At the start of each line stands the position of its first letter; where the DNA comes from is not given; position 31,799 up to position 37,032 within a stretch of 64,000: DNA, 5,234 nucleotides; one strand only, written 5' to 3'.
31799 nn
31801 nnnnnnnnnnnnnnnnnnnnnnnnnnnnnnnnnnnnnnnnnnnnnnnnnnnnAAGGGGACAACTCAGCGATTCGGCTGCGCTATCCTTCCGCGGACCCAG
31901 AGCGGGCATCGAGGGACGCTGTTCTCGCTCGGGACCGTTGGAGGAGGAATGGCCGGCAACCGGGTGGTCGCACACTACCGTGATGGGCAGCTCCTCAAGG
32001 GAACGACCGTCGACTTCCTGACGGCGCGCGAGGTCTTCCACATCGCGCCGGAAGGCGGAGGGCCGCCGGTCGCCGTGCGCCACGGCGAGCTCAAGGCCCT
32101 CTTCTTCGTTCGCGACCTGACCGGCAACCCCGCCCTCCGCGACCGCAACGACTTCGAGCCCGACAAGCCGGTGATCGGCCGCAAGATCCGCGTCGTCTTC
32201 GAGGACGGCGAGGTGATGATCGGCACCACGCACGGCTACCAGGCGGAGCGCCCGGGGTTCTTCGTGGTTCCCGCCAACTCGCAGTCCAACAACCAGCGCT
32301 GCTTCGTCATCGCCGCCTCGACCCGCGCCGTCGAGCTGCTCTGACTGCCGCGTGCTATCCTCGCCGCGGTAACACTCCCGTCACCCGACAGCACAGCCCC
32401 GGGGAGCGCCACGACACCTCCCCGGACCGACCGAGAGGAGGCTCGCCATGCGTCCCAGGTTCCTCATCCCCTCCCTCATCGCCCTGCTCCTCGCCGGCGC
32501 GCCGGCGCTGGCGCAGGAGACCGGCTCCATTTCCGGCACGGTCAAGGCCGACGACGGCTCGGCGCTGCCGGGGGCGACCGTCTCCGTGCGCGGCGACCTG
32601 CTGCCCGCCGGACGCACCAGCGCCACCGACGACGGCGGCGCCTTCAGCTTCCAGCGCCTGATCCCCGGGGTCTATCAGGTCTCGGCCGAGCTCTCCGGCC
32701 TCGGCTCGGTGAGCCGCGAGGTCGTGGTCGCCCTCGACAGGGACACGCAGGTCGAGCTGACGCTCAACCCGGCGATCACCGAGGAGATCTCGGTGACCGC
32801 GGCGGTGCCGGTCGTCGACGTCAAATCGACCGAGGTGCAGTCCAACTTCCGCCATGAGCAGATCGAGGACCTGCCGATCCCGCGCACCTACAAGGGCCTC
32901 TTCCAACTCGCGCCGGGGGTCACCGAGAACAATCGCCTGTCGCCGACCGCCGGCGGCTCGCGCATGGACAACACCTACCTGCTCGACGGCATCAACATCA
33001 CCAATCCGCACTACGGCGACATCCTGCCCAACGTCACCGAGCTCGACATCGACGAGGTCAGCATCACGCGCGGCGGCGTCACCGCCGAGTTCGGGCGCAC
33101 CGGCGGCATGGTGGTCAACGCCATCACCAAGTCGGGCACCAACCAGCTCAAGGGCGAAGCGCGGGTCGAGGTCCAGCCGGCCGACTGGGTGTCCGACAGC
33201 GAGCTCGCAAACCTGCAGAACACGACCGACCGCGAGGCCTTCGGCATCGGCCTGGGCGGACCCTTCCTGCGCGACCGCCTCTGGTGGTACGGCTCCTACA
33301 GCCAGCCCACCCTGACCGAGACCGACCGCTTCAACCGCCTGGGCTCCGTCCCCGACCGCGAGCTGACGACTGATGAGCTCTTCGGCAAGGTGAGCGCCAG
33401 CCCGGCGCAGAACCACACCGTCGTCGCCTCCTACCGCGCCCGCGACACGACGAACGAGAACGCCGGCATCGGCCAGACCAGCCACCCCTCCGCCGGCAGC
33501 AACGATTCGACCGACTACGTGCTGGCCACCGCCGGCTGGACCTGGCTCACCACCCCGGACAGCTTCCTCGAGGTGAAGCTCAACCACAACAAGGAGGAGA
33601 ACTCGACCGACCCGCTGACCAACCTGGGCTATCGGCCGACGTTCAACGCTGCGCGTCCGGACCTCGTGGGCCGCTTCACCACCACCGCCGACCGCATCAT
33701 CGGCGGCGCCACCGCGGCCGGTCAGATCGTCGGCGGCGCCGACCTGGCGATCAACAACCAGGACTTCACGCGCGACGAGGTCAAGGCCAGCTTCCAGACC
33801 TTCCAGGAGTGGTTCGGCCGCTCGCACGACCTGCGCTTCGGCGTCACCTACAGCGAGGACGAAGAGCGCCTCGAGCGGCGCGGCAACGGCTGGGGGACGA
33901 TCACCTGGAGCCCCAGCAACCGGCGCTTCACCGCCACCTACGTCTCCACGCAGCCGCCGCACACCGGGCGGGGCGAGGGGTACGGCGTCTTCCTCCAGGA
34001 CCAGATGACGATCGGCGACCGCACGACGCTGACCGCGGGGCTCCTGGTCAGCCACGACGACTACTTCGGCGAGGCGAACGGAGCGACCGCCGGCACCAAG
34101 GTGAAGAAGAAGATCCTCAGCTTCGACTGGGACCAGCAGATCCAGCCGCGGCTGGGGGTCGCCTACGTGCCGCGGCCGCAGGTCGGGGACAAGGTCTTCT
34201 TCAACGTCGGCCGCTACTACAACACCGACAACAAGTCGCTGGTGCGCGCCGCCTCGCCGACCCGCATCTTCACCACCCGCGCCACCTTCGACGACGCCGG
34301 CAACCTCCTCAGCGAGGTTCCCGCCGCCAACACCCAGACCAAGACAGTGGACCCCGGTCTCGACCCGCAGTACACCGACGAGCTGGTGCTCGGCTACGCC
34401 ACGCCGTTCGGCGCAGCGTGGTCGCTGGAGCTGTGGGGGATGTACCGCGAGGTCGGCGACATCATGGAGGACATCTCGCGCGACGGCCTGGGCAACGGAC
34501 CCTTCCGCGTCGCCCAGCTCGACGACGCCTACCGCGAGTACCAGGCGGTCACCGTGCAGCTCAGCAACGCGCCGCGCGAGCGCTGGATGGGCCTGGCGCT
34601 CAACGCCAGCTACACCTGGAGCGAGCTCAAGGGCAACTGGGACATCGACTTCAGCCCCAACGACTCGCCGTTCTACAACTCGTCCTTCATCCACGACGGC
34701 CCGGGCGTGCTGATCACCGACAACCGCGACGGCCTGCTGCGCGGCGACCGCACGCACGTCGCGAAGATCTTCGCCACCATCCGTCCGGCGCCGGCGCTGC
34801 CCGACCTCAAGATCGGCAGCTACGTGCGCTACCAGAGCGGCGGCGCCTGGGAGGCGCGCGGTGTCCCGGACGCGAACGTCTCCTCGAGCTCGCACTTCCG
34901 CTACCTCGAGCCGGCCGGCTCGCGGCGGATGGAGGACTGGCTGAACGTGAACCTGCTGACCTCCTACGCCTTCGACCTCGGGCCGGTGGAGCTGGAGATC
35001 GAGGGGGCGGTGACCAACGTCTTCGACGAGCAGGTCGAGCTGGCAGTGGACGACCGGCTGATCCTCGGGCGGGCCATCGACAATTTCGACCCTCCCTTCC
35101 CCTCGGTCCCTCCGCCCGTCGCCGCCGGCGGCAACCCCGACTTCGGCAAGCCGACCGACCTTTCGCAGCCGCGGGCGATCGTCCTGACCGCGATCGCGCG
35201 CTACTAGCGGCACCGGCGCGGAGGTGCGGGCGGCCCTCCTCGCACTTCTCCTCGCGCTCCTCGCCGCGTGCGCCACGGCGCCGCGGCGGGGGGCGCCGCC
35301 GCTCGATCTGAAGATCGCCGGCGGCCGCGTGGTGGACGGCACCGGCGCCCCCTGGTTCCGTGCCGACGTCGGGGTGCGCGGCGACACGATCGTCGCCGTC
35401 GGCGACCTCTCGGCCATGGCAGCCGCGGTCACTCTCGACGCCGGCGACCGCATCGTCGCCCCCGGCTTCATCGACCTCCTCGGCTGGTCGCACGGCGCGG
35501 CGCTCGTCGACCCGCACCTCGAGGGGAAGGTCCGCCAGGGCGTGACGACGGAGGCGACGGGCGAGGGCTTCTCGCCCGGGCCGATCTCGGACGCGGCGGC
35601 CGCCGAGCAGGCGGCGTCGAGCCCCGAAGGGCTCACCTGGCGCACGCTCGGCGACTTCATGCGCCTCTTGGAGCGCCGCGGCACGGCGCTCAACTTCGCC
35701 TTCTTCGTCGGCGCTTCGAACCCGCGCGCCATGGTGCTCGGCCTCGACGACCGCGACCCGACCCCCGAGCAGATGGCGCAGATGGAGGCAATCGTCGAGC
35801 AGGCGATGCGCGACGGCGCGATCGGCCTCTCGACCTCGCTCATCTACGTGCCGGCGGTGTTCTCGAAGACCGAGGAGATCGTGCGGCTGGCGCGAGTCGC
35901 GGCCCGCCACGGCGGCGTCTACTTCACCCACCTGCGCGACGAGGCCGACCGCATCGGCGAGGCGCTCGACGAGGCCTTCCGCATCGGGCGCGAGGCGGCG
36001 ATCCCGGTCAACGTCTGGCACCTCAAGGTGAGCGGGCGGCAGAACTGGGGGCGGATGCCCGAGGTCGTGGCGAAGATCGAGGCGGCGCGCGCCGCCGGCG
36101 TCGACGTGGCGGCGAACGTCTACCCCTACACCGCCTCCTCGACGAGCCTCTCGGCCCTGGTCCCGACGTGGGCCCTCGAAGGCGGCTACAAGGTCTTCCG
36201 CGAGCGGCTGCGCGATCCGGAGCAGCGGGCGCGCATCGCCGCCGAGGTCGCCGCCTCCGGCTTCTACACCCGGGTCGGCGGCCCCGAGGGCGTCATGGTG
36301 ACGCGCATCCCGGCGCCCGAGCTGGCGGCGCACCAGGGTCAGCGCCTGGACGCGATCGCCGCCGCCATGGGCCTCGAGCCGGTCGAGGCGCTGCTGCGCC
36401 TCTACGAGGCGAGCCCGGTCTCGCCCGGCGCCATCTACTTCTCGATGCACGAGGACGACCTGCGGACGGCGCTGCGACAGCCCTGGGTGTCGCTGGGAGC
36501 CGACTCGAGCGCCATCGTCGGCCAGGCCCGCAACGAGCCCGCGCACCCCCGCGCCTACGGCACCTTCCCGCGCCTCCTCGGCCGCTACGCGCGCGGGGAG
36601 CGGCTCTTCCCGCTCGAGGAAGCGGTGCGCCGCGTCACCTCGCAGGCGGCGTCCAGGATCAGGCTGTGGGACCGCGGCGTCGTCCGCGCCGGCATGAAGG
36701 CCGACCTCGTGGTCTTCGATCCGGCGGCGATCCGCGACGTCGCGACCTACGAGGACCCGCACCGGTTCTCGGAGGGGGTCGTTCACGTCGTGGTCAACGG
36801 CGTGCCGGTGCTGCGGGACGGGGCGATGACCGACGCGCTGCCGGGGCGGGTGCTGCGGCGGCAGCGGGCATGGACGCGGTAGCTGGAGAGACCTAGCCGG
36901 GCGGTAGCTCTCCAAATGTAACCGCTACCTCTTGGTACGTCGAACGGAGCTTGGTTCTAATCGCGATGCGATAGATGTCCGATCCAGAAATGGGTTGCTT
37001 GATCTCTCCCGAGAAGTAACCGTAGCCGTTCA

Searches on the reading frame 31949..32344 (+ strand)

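Call 64: search_protein_families(library=pfam, proteins=[window:31949-32344:+])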
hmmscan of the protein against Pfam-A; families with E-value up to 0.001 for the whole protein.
window:31949-32344:+ (131 aa): 1 family
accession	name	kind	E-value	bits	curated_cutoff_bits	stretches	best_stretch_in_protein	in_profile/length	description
PF22478.1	DUF6982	-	3.7e-25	89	24.5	1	4-131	3-133/134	Family of unknown function (DUF6982)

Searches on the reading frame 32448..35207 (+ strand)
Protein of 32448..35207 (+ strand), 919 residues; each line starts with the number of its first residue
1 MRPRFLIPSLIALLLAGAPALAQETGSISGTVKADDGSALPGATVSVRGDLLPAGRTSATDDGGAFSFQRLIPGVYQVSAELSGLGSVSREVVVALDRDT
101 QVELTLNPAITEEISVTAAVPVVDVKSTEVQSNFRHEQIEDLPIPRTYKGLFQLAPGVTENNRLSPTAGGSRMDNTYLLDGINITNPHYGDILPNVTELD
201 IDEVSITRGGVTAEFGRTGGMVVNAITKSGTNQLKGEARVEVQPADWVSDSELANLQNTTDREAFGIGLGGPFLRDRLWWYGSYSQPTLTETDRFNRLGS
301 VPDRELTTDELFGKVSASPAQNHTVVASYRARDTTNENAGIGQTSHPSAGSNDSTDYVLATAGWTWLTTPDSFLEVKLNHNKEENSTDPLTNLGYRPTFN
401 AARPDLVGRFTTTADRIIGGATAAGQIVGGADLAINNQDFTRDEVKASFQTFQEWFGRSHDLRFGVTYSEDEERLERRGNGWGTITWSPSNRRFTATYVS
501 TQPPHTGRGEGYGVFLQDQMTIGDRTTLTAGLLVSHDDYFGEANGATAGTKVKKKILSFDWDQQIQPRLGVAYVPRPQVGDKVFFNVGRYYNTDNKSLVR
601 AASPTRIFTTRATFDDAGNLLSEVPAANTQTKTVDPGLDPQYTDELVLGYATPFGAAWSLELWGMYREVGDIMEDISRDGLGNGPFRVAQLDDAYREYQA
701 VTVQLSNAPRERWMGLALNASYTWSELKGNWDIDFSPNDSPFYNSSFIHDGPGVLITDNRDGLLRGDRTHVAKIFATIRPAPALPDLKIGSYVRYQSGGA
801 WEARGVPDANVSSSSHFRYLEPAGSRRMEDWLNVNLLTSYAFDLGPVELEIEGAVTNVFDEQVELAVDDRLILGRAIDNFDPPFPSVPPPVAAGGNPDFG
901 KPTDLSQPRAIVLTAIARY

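Call 64: search_protein_families(library=pfam, proteins=[window:32448-35207:+])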
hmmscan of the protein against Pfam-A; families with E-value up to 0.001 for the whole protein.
window:32448-35207:+ (919 aa): 4 families
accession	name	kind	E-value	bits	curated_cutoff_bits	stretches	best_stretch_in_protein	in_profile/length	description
PF25183.1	OMP_b-brl_4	-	1.1e-16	60.8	30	2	226-293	1-71/838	Outer membrane beta barrel domain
PF13620.12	CarboxypepD_reg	-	3.9e-13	50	32.3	1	27-106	1-81/82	Carboxypeptidase regulatory-like domain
PF00593.30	TonB_dep_Rec_b-barrel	-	3.7e-11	44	27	1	331-857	38-435/436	TonB dependent receptor-like, beta-barrel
PF13715.12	CarbopepD_reg_2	-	2.7e-06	27.7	32.2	1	28-111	1-81/88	CarboxypepD_reg-like domain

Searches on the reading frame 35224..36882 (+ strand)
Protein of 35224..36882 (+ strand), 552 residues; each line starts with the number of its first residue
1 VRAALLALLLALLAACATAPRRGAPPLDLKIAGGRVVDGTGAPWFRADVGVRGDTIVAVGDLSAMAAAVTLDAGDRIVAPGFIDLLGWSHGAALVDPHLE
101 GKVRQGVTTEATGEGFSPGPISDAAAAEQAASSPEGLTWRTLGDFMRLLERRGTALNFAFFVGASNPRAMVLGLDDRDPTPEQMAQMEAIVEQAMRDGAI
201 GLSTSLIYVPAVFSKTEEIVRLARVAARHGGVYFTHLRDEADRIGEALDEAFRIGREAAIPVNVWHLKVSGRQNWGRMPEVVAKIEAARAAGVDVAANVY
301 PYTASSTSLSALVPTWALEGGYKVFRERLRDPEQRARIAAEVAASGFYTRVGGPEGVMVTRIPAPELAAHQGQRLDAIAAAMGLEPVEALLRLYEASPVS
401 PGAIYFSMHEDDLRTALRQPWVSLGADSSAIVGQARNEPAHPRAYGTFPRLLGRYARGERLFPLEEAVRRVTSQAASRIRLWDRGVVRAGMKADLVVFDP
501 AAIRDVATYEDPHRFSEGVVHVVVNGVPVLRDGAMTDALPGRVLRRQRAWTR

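Call 64: search_protein_families(library=pfam, proteins=[window:35224-36882:+])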
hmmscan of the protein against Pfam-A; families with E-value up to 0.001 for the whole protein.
window:35224-36882:+ (552 aa): 2 families
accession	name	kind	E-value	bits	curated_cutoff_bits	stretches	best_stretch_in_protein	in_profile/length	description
PF07969.17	Amidohydro_3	-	1.6e-17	64.6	29.7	1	70-529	2-471/472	Amidohydrolase family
PF01979.26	Amidohydro_1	-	6.2e-05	22.8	25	0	455-527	275-343/345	Amidohydrolase family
